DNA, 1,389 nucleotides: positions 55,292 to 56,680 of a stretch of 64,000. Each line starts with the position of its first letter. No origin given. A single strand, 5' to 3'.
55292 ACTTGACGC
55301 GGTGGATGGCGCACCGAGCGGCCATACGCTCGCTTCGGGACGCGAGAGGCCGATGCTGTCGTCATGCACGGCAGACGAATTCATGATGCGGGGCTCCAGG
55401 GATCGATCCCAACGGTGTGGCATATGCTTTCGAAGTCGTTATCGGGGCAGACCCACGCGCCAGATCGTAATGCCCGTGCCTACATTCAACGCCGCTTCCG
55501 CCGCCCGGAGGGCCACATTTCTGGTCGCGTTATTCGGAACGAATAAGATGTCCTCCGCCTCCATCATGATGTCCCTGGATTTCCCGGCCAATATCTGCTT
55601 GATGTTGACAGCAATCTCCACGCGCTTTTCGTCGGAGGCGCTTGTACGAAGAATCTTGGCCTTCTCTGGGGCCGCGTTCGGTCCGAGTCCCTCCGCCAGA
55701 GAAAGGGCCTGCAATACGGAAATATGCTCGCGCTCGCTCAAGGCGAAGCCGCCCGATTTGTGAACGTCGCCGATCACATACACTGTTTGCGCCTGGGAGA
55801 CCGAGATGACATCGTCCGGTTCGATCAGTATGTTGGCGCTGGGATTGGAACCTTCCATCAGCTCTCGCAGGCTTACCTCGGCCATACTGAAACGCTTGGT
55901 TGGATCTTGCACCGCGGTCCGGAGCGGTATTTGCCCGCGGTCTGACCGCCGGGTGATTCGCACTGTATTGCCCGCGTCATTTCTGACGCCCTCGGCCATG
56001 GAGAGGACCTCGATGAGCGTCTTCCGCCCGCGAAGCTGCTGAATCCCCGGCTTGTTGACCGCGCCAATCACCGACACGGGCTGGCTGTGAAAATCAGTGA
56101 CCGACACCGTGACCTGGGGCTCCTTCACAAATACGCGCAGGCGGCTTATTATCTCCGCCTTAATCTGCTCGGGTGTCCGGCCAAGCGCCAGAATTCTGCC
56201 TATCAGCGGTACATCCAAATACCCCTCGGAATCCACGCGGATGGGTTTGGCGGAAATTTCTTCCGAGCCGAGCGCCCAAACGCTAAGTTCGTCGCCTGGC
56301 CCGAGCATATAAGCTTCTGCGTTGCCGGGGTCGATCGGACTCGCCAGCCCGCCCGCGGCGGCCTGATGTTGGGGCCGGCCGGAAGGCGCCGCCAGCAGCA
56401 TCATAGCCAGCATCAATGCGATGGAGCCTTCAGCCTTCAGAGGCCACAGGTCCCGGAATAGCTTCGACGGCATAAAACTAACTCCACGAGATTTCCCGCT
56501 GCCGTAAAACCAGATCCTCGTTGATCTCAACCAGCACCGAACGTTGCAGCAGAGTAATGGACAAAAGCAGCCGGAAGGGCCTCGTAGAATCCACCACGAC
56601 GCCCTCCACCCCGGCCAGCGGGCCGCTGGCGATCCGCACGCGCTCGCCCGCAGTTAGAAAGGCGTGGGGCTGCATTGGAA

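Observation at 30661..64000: Composite sigma-54-wired locus: a Wzx/Wzy polysaccharide operon flanked by a PCP-based and an ACP-based tailoring operon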

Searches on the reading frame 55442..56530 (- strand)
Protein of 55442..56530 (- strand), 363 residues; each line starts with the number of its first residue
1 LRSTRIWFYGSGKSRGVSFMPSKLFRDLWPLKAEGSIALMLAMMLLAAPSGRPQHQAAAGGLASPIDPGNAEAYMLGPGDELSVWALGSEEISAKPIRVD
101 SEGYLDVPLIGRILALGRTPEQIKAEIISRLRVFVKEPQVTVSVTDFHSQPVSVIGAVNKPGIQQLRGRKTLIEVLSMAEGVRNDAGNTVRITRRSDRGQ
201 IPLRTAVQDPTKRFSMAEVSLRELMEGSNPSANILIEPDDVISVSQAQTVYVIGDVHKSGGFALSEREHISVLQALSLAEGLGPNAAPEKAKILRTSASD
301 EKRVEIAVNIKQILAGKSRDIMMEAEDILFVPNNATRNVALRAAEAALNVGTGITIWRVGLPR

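Call 5: search_protein_families(library=pfam, proteins=[window:55442-56530:-], max_evalue=0.01)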
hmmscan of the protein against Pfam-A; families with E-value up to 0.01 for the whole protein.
window:55442-56530:- (363 aa): 3 families
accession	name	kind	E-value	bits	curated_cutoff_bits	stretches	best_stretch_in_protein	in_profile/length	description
PF02563.21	Poly_export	-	7.7e-21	74.5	28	1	70-145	3-77/77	Polysaccharide biosynthesis/export protein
PF22461.2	SLBB_2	-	2.7e-12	47.1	27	2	151-208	2-61/79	SLBB domain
PF10531.15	SLBB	-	1.5e-05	25.2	27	1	152-194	2-45/55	SLBB domain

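Call 8: search_protein_families(library=ncbifam, proteins=[window:55442-56530:-], max_evalue=0.01)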
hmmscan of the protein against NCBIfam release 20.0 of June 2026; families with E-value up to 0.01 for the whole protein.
window:55442-56530:- (363 aa): 5 families
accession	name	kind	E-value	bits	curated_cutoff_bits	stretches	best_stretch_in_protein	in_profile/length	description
TIGR03027.2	pepcterm_export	equivalog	1.6e-32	112.5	180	2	73-246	2-166/169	XrtA/PEP-CTERM system exopolysaccharide export protein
TIGR03028.1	EpsE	equivalog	1.2e-29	103.4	262.65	1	74-303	2-216/239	polysaccharide export protein EpsE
NF011658.0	PRK15078.1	subfamily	4e-22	78.5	333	1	98-326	119-333/380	polysaccharide export protein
NF041843.1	EpsY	equivalog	3.2e-19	69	320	1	42-207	22-185/211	exopolysaccharide export protein EpsY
NF011722.0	PRK15175.1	equivalog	3.7e-09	35.9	456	1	99-298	107-288/355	Vi polysaccharide ABC transporter protein VexA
